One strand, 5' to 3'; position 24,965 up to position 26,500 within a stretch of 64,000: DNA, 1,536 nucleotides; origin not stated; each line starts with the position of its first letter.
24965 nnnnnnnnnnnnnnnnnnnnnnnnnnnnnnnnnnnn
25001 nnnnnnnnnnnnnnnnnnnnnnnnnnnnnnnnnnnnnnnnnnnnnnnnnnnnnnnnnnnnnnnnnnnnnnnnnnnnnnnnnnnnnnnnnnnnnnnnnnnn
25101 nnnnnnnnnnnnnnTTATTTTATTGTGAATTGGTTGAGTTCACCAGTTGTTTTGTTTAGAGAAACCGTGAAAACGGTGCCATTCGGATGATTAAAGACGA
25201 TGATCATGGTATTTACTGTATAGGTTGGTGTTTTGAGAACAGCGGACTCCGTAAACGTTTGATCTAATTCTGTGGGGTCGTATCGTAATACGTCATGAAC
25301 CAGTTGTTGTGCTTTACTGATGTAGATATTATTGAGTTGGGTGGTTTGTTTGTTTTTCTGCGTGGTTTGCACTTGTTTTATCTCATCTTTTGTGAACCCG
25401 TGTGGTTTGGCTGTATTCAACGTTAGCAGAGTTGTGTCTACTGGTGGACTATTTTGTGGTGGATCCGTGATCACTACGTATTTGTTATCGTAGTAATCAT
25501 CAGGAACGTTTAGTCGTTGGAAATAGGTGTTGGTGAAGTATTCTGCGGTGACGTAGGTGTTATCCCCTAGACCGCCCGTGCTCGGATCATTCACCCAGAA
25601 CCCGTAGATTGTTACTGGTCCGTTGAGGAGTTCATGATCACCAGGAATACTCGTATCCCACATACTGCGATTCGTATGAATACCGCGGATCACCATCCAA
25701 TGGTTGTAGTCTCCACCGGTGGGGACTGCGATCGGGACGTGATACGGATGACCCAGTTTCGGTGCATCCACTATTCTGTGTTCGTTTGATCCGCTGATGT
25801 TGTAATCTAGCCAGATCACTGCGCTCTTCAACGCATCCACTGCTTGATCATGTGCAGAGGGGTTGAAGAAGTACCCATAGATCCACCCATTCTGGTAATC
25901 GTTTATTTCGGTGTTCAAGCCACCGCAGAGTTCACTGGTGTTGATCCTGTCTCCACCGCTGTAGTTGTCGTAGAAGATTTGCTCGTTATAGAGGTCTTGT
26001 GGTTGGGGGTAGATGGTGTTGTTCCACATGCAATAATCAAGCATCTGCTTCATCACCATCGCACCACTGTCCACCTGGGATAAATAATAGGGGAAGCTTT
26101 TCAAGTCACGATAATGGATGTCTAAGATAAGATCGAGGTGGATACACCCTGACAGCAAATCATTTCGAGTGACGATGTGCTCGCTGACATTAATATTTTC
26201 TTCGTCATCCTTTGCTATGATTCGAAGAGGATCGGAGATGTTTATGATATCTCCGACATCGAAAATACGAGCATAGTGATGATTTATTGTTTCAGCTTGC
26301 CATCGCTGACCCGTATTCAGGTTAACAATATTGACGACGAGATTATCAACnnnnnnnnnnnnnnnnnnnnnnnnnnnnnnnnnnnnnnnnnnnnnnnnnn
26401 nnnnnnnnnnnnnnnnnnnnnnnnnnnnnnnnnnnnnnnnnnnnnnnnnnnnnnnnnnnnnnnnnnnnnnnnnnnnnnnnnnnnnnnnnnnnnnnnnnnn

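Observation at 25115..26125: The shared C-terminal module of both giant proteins resembles a papain-fold (C39-like) peptidase with Ser at the nucleophile position, followed by a PepSY-like end domain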

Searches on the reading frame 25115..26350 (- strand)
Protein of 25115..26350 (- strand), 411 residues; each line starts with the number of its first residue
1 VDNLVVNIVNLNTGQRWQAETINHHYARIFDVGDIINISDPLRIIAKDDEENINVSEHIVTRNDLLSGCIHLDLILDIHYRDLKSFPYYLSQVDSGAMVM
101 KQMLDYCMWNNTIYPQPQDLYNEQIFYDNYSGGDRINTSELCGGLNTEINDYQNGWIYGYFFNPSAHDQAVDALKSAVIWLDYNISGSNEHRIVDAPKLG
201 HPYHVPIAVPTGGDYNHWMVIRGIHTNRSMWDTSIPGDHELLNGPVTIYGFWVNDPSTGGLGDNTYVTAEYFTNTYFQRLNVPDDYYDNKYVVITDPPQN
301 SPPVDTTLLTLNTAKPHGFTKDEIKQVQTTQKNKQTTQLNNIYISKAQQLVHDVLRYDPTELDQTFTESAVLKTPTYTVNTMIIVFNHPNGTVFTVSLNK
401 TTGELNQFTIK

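Call 7: search_protein_families(library=pfam, proteins=[window:25115-26350:-], max_evalue=10)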
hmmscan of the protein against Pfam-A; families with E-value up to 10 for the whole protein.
window:25115-26350:- (411 aa): 0 families

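Call 9: search_solved_structures(query=window:25115-26350:-, max_evalue=10, show_alignments=2)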
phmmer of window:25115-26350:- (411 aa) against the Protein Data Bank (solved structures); distinct sequences matched with E-value up to 10: 1.
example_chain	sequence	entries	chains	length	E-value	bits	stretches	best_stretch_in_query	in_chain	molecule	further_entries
9lgh_W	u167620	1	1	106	1.9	10.7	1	303-353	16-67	Spore coat protein W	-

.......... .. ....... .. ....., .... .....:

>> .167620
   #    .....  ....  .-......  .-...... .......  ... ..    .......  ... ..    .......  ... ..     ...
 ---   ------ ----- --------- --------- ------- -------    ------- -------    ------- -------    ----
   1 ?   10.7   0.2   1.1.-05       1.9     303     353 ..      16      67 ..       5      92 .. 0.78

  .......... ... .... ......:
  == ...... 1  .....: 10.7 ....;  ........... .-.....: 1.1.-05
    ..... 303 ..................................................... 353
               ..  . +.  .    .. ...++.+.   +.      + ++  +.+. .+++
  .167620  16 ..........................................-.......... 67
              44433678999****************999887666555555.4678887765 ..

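Call 10: search_protein_families(library=ncbifam, proteins=[window:25115-26350:-], max_evalue=10)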
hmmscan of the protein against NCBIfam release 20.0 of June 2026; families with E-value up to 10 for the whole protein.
window:25115-26350:- (411 aa): 1 family
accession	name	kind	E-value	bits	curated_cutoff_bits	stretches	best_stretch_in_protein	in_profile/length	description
NF049856.1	Alvin2107_sulfur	equivalog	0.05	14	60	1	150-172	16-38/59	Alvin_2107 family globule sulfur oxidation protein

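Call 11: find_homologous_proteins(query=window:25115-26350:-, max_evalue=0.001)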
Query window:25115-26350:- (411 aa): 24 proteins with E <= 0.001 among 1338 candidates.
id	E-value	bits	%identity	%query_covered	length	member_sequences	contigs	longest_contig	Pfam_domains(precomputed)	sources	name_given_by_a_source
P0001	5.0e-121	423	49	100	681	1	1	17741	PF13385.14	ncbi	ncbi:MAG: LamG domain-containing protein, partial [Methanobacteriota archaeon]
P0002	3.7e-114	400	62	74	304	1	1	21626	-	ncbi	ncbi:MAG: hypothetical protein V1726_01410, partial [Methanobacteriota archaeon]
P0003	1.0e-110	389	55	75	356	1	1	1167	-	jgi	jgi:hypothetical protein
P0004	2.6e-110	388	48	100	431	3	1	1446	-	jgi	-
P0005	7.6e-109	383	46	97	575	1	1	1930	PF20773.6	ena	-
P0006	1.9e-104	368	46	95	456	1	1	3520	-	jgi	-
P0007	2.1e-101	358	46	100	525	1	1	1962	-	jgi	-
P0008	7.5e-89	317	57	62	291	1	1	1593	-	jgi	-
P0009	1.1e-87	313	55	68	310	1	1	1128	-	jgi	jgi:hypothetical protein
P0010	2.6e-87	312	45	86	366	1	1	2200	-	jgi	-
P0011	2.0e-84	302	45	82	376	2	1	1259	-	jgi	jgi:hypothetical protein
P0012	3.6e-78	282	50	69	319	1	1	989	-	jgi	jgi:hypothetical protein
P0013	6.3e-71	258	47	67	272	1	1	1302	-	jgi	jgi:hypothetical protein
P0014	2.5e-51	193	62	34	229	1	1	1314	-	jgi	-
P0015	7.7e-39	152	31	91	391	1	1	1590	-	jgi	jgi:hypothetical protein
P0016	6.3e-33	133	33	85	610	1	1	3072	-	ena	-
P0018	1.3e-31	128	36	68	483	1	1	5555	-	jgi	-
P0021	8.4e-29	119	34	73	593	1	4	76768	-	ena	-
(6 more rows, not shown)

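Call 17: search_protein_families(library=pfam, alignment_id=A1, max_evalue=1)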
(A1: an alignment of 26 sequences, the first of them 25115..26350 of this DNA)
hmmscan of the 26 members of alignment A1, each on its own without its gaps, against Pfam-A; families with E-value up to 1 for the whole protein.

A. member 1, window:25115-26350:- (411 aa): 0 families

B. families by the number of members that match (of 26 scanned): 9 families
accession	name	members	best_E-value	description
PF13385.13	Laminin_G_3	1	9.7e-24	Concanavalin A-like lectin/glucanases superfamily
PF20773.4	InhA-like_MAM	1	8.9e-16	Immune inhibitor A-like, MAM domain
PF06848.17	Disaggr_repeat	1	1.7e-09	Disaggregatase related repeat domain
PF24517.2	CBM96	1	2.4e-09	Carbohydrate-binding module family 96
PF02210.31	Laminin_G_2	1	0.012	Laminin G domain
PF00688.24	TGFb_propeptide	1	0.016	TGF-beta propeptide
PF04234.18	CopC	1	0.019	CopC domain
PF03840.19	SecG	1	0.065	Preprotein translocase SecG subunit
PF08139.17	LPAM_1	1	0.56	Prokaryotic membrane lipoprotein lipid attachment site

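Call 18: search_solved_structures(query=A1, max_evalue=10, show_alignments=3)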
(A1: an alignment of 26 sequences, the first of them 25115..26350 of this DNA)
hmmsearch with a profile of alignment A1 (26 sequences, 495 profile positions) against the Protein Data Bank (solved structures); distinct sequences matched with E-value up to 10: 2.
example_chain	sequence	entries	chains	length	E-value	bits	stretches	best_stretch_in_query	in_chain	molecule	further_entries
1nvm_B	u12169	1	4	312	1.3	11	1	306-378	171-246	acetaldehyde dehydrogenase (acylating)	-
2agc_A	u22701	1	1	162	2.9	9.9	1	283-315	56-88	Ganglioside GM2 activator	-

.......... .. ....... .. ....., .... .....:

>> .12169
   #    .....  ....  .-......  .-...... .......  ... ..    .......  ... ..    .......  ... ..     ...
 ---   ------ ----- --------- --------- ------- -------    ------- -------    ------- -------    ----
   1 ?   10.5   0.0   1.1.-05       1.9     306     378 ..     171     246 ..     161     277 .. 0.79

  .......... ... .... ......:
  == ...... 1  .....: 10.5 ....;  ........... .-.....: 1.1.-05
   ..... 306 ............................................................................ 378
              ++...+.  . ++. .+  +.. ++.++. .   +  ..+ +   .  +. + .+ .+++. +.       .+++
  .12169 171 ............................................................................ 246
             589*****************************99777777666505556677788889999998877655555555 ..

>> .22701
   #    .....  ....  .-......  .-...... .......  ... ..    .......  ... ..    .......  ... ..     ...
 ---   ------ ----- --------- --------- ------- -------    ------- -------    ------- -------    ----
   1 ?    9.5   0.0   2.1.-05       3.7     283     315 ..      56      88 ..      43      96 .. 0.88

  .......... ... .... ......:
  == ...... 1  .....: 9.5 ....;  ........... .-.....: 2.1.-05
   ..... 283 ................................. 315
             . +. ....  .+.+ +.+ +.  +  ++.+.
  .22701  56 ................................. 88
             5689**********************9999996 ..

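Call 25: find_encoding_contigs(protein=P0021, flank=8000, max_places=3)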
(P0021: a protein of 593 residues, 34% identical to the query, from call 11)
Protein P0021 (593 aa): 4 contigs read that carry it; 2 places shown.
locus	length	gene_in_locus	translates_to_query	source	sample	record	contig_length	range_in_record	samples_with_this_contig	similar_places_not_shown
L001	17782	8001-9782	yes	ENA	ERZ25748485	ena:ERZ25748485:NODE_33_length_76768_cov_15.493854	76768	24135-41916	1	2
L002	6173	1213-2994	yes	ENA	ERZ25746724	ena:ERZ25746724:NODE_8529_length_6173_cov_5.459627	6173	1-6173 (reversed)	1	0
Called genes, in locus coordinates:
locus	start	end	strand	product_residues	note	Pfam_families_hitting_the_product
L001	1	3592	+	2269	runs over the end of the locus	PF07705:CARDB, PF11824:DUF3344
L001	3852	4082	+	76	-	-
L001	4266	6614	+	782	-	PF07705:CARDB, PF13229:Beta_helix, PF05048:NosD, PF13229:Beta_helix (weak)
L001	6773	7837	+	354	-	-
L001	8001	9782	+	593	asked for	-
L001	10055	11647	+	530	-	-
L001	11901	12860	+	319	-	PF07705:CARDB, PF00404:Dockerin_1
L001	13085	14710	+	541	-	-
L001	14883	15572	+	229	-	PF00581:Rhodanese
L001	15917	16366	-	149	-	-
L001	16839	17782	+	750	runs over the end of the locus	PF00112:Peptidase_C1, PF18560:Lectin_like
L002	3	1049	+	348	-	?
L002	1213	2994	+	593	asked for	-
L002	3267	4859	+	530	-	-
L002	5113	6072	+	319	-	PF07705:CARDB, PF00404:Dockerin_1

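Call 26: predict_structure(alignment_id=A1)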
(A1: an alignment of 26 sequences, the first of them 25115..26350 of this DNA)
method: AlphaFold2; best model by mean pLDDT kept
length: 411 residues; sequences in the alignment: 26
mean_pLDDT: 78.3   pTM: 0.81
mean pLDDT of the five models: 78.3, 75.8, 75.1, 75.0, 73.0
residues with pLDDT >= 90: 132; 70-90: 161; 50-70: 81; < 50: 37
segments of 3 or more residues with pLDDT < 50: 109-115, 131-134, 150-160, 195-201
pLDDT, mean of each block of 10 residues (from residue 1): 78 86 83 86 84 87 91 84 59 58 58 48 58 61 54 41 82 89 65 48 70 82 88 68 91 79 88 93 91 75 76 90 93 93 95 80 86 93 95 94 94 87
secondary structure, 60 per line:
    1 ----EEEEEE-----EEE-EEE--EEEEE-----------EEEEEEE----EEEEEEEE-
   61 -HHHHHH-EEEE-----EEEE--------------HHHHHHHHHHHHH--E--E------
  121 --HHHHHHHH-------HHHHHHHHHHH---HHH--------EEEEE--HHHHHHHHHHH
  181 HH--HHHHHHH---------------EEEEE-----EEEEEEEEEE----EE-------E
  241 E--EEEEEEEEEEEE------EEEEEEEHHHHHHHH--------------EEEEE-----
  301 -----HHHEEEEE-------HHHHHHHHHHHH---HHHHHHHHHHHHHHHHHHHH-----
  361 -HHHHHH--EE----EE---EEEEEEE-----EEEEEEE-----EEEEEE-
elements in order: E5-10 E16-18 E20-22 E25-29 E41-47 E52-59 H62-67 E69-72 E78-81 H96-108 H123-130 H138-148 E163-167 H170-182 H185-191 E207-211 E217-226 E244-255 E262-268 H269-276 E291-295 E309-313 H321-332 H336-355 H362-367 E381-387 E393-399 E405-410
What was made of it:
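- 26129..26404 (-): g1 aa 2208-2299: beta-sandwich domain, first part of the shared C-terminal cassette. It lies outside the finding's coordinates. The AF2 whole-module model shows all-beta residues 1-81 with pLDDT about 78-91 (call 26).
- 25118..25441 (-): g1 aa 2529-2636: the linker that follows the Pro-rich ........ segment (which ends the core part), then a small alpha/beta end domain (d1). AF2 shows helices 321-332, 336-355 and 362-367 and strands 381-387, 393-399 and 405-410, with pLDDT above 90 (call 26).
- On PepSY (PF03413): AF2 predicts helices plus 3-4 strands with pLDDT above 90 (call 26).
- Tried and rejected: That model had low confidence in residues 90-160 (call 26).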

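Call 28: search_protein_representatives(alignment_id=A1)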
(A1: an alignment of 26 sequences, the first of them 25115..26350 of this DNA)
Query: 26 sequences, 495 profile positions. Proteins with E-value up to 0.001 (for the whole library): 767; up to 1e-10: 460; up to 1e-30: 255. The best 150 are listed.
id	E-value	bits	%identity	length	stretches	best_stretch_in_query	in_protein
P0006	5.9e-185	632.3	-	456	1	2-450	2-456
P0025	2.5e-181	620.4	-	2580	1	10-454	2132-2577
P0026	3.9e-181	619.7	-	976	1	2-451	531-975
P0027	6.8e-180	615.6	-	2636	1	27-450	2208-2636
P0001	4.9e-178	609.5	-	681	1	2-449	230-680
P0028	1.5e-177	608.0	-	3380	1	25-454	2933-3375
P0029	3.7e-177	606.6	-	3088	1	16-454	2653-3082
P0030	6.2e-177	605.9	-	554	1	27-460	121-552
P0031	6.5e-175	599.2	-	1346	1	12-449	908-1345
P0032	2.7e-173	593.9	-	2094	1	28-449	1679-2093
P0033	2.7e-173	593.9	-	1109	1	22-449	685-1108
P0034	2.6e-170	584.1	-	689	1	26-450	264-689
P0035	3.4e-169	580.3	-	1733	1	28-454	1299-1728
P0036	2.3e-164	564.4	-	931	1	27-454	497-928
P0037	2.3e-159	547.9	-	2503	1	25-455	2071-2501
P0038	7.1e-158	543.0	-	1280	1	29-449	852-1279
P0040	4.6e-145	500.8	-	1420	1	27-450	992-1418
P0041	2.5e-144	498.3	-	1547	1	27-449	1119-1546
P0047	5.1e-139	480.8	-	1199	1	23-494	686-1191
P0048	5.2e-139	480.8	-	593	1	12-494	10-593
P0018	3.3e-130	451.7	-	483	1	65-495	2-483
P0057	2.7e-126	438.8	-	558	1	28-494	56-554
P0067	1.4e-118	413.5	-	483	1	27-479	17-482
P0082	4.4e-103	362.3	-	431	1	122-494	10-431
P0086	1.3e-100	354.2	-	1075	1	111-494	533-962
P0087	6.9e-100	351.7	-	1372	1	112-494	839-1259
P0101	1.9e-92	327.2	-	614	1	17-494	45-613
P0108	4.4e-90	319.4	-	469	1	33-478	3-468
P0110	3.9e-89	316.3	-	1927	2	26-494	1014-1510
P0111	5.2e-89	315.9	-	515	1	122-493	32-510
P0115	9.5e-85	301.8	-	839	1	27-450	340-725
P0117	2.2e-83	297.3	-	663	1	13-492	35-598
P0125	3.2e-79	283.6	-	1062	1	27-398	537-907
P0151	1.6e-70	254.9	-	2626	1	26-494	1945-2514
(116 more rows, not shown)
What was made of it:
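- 26129..26404 (-): The family profile starts here (call 28: g1 match 2208-2636).
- Checked: A profile of the module finds 767 cluster representatives among 1.84 billion proteins (call 28).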

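Call 29: fold_search(model_id=the predicted structure, library=pdb)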
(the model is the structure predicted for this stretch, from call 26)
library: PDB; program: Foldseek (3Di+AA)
matches with E <= 10: 606; with E <= 0.001: 0
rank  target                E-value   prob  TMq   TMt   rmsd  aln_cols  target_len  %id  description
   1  4pw1_B                9.5e-03  0.89  0.15  0.27  13.0       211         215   11  Crystal structure of a protein with unknown function (CLOLEP_02462) from Clostridium leptum DSM 753 at 2.10 A resoluti (released 2014-06-18)
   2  7hu0_B                3.1e-02  0.09  0.10  0.14  15.9       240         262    9  PanDDA analysis group deposition -- Crystal Structure of FatA in complex with Z728939702 (released 2025-08-13)
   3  4pw1_A                4.4e-02  0.60  0.15  0.26  12.9       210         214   11  Crystal structure of a protein with unknown function (CLOLEP_02462) from Clostridium leptum DSM 753 at 2.10 A resoluti (released 2014-06-18)
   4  9hly_AaA              9.8e-02  0.07  0.10  0.14  16.1       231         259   10  Crystal structure of Arabidopsis thaliana Acyl-ACP Thioesterase (At-FatA) complexed with N-(3-chlorophenyl)-2-[4-(2- (released 2025-05-14)
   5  7hs6_B                1.2e-01  0.06  0.11  0.14  18.0       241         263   11  PanDDA analysis group deposition -- Crystal Structure of FatA in complex with Z1220452176 (released 2025-08-13)
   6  9grr                  1.7e-01  0.04  0.09  0.13  15.7       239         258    9  Crystal structure of Arabidopsis thaliana Acyl-ACP Thioesterase (At-FatA) complexed with Cinmethylin (released 2025-05-14)
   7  7hqq_B                1.8e-01  0.06  0.11  0.16  15.9       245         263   11  PanDDA analysis group deposition -- Crystal Structure of FatA in complex with Z1198147845 (released 2025-08-13)
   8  7hu3_B                2.3e-01  0.06  0.11  0.15  15.8       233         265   11  PanDDA analysis group deposition -- Crystal Structure of FatA in complex with Z751811134 (released 2025-08-13)
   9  7hr2_B                2.4e-01  0.06  0.11  0.16  15.9       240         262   10  PanDDA analysis group deposition -- Crystal Structure of FatA in complex with Z56946871 (released 2025-08-13)
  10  7hsv_B                2.7e-01  0.06  0.11  0.15  16.4       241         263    9  PanDDA analysis group deposition -- Crystal Structure of FatA in complex with Z2643472210 (released 2025-08-13)
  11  7hrm_B                2.9e-01  0.04  0.11  0.15  16.2       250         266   10  PanDDA analysis group deposition -- Crystal Structure of FatA in complex with Z445135574 (released 2025-08-13)
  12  2xf3_B                3.1e-01  0.44  0.10  0.09   5.3        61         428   18  Structural and mechanistic studies on a cephalosporin esterase from the clavulanic acid biosynthesis pathway (released 2011-06-29)
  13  8qrt_BBB              3.1e-01  0.05  0.11  0.15  16.5       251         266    9  Acyl-ACP thioesterase from Lemna paucicostata in complex with a spirolactam (released 2024-02-21)
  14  8qrt_AAA              3.4e-01  0.05  0.12  0.16  16.6       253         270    9  Acyl-ACP thioesterase from Lemna paucicostata in complex with a spirolactam (released 2024-02-21)
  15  2iv9_A                3.4e-01  0.04  0.10  0.15  17.9       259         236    7  B2-appendage from AP2 in complex with Eps15 peptide (released 2007-03-13)
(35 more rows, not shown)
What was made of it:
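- Tried and rejected: The top hit was 4pw1, of unknown function, with TM 0.27 (call 29).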

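Call 49: search_protein_families(library=pfam, proteins=[P0016, P0018, P0048, P0057, P0067, P0101, P0108, P0117, P0082, P0111], max_evalue=10)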
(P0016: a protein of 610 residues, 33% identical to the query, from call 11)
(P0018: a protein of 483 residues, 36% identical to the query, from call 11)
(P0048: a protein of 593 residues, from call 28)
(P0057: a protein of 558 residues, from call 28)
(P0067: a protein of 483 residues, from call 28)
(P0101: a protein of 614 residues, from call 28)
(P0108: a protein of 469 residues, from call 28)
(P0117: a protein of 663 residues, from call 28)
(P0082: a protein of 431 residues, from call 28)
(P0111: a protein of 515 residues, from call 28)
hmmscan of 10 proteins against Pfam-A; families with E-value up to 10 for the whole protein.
P0016 (610 aa): 0 families

P0018 (483 aa): 0 families

P0048 (593 aa): 0 families

P0057 (558 aa): 2 families
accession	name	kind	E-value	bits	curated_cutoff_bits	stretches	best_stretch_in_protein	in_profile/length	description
PF00949.27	Peptidase_S7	-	0.04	14.2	20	1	2-27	95-120/131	Peptidase S7, Flavivirus NS3 serine protease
PF10459.15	Peptidase_S46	-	0.083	12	22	1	2-22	632-652/698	Peptidase S46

P0067 (483 aa): 0 families

P0101 (614 aa): 1 family
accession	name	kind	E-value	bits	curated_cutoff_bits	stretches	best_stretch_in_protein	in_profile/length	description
PF06072.16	Herpes_US9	-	0.12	12.7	23.7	1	496-538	2-46/61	Alphaherpesvirus tegument protein US9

P0108 (469 aa): 0 families

P0117 (663 aa): 2 families
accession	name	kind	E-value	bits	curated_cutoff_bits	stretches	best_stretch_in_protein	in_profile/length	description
PF11617.13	Cu-binding_MopE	-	2e-12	47.5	27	1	615-644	1-30/30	Putative metal-binding motif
PF24907.1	SIBA-E_N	-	0.77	10.2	28.1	1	65-127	43-102/119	Integrin beta-like protein A-E, N-terminal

P0082 (431 aa): 0 families

P0111 (515 aa): 0 families

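Call 51: find_encoding_contigs(protein=P0027, flank=1000, max_places=3)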
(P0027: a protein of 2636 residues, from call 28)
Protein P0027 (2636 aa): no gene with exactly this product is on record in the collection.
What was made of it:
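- Tried and rejected: Exact look-up of g1's contig: failed (call 51).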

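Call 52: list_cluster_members(proteins=[P0027, P0025, P0028, P0029, P0048])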
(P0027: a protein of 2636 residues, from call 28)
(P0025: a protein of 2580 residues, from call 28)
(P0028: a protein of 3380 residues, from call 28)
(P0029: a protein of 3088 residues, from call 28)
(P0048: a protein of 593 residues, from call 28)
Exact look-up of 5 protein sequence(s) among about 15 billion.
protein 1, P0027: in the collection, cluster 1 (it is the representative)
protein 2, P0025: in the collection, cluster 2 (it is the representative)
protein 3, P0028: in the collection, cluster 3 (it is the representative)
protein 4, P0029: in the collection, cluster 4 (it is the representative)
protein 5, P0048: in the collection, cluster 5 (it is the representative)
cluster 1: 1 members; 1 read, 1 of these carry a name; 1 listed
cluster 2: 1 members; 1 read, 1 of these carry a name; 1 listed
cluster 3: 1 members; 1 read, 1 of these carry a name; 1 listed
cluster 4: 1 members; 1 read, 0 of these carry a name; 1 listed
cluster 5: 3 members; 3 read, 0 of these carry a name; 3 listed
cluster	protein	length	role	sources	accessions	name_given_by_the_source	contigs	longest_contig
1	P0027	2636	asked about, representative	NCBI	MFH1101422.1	MAG: DUF2341 domain-containing protein [Methanobacteriota archaeon]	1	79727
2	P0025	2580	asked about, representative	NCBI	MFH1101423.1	MAG: DUF2341 domain-containing protein [Methanobacteriota archaeon]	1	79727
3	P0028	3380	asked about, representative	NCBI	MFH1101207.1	MAG: FG-GAP-like repeat-containing protein [Methanobacteriota archaeon]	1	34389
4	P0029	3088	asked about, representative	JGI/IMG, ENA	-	-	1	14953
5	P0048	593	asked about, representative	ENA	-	-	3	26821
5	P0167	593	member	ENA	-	-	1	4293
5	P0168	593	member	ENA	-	-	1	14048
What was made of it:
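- Tried and rejected: The cluster look-up gave NCBI accessions instead (call 52).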
